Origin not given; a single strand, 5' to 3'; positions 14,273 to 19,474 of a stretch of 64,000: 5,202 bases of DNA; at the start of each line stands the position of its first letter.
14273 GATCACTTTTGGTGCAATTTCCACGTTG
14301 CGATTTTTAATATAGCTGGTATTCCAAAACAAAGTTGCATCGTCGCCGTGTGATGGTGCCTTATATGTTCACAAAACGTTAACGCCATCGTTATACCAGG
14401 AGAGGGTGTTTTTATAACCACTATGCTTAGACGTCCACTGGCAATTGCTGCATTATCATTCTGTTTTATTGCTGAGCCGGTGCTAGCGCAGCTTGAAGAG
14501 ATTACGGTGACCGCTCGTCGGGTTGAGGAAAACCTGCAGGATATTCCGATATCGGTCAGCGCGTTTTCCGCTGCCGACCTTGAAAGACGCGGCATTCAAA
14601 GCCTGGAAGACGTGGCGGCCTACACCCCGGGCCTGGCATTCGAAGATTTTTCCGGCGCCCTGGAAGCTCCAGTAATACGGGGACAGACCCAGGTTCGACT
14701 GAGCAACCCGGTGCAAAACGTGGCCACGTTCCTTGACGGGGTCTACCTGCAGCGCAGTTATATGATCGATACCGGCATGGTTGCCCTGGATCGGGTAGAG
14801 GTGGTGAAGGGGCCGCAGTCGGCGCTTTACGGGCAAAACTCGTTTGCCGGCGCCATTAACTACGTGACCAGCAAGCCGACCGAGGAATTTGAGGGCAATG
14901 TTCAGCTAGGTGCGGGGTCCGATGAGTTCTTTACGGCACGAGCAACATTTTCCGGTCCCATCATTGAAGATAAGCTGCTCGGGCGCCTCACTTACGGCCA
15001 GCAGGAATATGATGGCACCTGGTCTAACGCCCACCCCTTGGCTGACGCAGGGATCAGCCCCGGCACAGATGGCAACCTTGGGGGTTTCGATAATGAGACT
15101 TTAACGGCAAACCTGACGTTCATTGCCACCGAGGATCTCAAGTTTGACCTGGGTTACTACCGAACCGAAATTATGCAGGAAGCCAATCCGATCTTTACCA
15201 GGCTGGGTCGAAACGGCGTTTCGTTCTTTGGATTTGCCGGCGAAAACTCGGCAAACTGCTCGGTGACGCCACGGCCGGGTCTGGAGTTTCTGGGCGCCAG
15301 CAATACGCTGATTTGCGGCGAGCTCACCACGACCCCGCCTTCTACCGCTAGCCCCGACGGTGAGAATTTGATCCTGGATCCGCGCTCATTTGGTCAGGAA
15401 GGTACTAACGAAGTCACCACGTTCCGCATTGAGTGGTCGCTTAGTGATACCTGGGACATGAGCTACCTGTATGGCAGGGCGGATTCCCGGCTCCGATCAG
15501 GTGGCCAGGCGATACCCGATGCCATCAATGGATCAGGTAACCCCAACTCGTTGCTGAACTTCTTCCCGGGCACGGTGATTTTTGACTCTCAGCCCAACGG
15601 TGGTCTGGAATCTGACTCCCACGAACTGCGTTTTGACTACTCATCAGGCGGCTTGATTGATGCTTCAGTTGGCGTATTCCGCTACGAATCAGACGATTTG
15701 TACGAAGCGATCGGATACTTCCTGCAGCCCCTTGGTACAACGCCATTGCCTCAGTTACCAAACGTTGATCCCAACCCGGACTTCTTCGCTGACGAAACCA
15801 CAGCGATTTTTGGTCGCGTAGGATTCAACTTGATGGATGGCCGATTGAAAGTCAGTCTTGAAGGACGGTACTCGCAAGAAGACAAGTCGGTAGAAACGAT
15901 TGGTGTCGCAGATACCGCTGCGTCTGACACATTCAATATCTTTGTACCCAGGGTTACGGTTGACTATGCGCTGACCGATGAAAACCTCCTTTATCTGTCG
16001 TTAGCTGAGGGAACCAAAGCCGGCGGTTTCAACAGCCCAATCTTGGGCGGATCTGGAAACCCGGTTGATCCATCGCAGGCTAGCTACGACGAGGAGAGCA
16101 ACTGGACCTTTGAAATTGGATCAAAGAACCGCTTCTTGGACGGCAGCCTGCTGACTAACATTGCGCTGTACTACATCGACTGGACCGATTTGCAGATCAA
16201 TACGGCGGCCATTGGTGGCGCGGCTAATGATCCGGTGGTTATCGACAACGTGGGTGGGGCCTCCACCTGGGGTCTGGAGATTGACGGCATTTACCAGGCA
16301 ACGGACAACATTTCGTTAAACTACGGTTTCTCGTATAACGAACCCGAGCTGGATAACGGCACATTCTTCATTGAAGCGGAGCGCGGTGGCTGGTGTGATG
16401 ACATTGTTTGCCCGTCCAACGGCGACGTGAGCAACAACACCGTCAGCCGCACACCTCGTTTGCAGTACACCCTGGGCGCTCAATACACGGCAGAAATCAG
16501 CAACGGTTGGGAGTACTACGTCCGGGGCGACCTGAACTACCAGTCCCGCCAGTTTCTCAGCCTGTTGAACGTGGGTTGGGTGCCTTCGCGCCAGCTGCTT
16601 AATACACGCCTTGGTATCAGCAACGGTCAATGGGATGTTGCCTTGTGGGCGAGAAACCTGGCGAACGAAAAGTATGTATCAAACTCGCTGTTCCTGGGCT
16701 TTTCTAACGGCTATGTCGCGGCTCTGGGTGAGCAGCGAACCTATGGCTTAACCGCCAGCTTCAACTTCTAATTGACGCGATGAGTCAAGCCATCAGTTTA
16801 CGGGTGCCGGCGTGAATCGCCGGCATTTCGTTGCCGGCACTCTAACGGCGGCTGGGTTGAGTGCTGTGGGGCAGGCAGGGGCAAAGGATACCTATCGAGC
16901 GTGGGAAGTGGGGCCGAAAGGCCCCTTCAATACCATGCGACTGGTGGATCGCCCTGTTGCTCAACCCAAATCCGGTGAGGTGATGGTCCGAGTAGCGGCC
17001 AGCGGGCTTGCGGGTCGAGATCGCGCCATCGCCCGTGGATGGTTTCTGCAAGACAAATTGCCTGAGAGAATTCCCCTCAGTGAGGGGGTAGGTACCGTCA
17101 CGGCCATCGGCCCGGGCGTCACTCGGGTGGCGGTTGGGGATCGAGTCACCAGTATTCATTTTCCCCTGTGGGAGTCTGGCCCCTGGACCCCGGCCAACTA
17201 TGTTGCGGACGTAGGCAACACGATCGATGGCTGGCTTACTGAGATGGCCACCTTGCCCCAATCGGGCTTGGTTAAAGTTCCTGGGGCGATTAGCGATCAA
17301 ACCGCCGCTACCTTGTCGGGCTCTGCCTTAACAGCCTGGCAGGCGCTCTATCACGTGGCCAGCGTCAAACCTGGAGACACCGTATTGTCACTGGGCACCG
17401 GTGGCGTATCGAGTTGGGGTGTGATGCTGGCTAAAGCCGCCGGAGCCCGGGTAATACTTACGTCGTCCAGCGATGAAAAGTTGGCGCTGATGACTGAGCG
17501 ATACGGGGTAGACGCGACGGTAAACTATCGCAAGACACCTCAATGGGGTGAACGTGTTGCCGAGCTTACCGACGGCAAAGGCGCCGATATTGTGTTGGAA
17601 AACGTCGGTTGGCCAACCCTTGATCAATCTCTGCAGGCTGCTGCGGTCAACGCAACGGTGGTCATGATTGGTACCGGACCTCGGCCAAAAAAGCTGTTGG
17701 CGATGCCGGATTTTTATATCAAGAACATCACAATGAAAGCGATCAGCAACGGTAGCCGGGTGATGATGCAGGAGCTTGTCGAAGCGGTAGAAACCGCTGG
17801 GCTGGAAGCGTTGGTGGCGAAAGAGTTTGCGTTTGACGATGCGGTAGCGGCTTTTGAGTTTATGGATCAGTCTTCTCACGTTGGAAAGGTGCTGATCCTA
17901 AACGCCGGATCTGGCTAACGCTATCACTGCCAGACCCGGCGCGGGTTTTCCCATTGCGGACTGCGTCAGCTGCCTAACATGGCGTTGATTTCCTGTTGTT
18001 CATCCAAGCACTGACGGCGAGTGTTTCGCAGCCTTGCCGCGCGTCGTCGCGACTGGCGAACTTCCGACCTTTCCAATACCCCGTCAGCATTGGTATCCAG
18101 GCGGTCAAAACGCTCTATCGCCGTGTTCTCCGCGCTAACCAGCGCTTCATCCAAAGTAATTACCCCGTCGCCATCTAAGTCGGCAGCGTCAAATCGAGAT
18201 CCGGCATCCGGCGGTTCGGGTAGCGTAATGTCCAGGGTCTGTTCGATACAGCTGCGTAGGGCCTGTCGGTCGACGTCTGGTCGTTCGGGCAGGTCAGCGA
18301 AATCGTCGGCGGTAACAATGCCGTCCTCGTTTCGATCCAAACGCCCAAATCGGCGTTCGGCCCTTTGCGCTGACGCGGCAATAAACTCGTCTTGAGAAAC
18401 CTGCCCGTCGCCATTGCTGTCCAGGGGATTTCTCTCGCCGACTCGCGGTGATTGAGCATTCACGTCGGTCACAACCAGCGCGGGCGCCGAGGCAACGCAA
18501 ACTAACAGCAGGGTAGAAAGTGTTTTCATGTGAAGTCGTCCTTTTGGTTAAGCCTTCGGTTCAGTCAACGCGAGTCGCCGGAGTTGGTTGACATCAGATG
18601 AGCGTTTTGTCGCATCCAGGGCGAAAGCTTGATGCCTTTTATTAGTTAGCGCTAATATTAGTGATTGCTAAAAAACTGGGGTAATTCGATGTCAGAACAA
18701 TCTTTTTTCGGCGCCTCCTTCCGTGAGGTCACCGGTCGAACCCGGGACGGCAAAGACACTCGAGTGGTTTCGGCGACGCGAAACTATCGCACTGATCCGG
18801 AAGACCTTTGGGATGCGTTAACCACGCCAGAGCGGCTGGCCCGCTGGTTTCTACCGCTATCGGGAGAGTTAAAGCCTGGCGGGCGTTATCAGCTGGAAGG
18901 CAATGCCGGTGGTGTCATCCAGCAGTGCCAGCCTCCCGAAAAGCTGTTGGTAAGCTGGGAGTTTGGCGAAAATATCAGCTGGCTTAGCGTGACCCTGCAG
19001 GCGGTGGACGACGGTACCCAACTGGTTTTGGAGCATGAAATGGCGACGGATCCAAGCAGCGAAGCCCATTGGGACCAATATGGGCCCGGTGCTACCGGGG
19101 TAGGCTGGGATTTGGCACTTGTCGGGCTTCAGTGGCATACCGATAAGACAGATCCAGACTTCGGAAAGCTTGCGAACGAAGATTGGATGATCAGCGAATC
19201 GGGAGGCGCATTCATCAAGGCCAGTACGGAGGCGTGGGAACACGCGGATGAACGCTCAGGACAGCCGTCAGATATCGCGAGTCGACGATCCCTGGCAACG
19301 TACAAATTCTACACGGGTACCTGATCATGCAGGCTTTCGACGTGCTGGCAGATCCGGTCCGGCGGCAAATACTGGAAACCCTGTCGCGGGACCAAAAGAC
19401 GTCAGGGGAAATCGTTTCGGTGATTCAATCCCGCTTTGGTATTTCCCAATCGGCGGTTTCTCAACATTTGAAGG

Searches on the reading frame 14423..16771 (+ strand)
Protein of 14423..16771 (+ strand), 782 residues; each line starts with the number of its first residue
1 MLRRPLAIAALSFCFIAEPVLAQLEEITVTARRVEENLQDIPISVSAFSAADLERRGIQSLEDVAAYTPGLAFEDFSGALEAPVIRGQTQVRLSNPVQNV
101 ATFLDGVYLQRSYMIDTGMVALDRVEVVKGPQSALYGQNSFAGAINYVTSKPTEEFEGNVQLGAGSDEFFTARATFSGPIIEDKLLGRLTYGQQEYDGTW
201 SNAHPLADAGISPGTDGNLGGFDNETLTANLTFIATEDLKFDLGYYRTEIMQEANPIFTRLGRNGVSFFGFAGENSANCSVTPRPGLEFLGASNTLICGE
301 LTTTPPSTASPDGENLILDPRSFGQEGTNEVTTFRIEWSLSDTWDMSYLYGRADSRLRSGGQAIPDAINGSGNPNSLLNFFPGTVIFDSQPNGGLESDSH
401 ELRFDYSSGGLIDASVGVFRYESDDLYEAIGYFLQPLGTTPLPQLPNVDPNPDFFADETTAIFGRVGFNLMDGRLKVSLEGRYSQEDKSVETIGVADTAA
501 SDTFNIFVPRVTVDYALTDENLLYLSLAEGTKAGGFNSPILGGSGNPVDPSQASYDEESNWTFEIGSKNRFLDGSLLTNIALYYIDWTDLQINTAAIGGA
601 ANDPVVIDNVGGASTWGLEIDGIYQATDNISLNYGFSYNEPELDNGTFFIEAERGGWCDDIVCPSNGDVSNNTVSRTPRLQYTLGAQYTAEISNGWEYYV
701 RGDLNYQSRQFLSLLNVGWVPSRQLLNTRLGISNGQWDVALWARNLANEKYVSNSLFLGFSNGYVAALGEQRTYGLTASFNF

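Call 59: search_protein_families(library=pfam, proteins=[window:14423-16771:+], max_evalue=0.0001)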
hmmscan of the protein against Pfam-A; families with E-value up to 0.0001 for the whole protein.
window:14423-16771:+ (782 aa): 3 families
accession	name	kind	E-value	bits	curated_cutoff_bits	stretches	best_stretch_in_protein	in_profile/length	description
PF00593.30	TonB_dep_Rec_b-barrel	-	1e-31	111.7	27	1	318-746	51-436/436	TonB dependent receptor-like, beta-barrel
PF07715.20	Plug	-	5.6e-19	69.1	23.9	1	38-144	2-107/107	TonB-dependent Receptor Plug Domain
PF13505.12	OMP_b-brl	-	1.2e-05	25.9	28.7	0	598-706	34-111/175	Outer membrane protein beta-barrel domain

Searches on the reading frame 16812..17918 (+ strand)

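Call 59: search_protein_families(library=pfam, proteins=[window:16812-17918:+], max_evalue=0.0001)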
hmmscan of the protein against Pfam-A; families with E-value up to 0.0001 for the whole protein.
window:16812-17918:+ (368 aa): 3 families
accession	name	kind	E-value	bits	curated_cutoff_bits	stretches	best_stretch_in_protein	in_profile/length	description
PF00107.32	ADH_zinc_N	-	5.7e-28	97.9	31.8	1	198-326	1-127/129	Zinc-binding dehydrogenase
PF13602.12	ADH_zinc_N_2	-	1.4e-17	65.3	27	1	232-362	2-134/134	Zinc-binding dehydrogenase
PF08240.17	ADH_N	-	3.4e-14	53.4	23.5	1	54-157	2-103/104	Alcohol dehydrogenase GroES-like domain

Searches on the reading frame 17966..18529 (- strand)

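Call 59: search_protein_families(library=pfam, proteins=[window:17966-18529:-], max_evalue=0.0001)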
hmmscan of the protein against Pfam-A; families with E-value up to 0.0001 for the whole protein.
window:17966-18529:- (187 aa): 5 families
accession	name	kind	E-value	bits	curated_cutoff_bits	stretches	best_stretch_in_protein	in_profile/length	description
PF13405.12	EF-hand_6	-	7.6e-16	56.7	25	0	139-159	4-24/30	EF-hand domain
PF00036.39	EF-hand_1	-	1.7e-15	55.7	25.4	0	113-128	6-21/29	EF hand domain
PF13202.12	EF-hand_5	-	8.6e-15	53.9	25.9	0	113-128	5-20/25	EF hand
PF13499.12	EF-hand_7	-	2.5e-12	47.4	30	0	136-170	3-32/67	EF-hand domain pair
PF13833.12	EF-hand_8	-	2.9e-10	40.2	28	0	36-53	34-51/54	EF-hand domain pair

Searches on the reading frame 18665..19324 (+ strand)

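Call 59: search_protein_families(library=pfam, proteins=[window:18665-19324:+], max_evalue=0.0001)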
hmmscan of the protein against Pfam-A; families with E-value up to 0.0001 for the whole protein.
window:18665-19324:+ (219 aa): 1 family
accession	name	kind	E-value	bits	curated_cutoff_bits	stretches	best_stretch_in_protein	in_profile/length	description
PF08327.17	AHSA1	-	1.2e-15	58.2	22.1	1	43-152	2-117/125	Activator of Hsp90 ATPase homolog 1-like protein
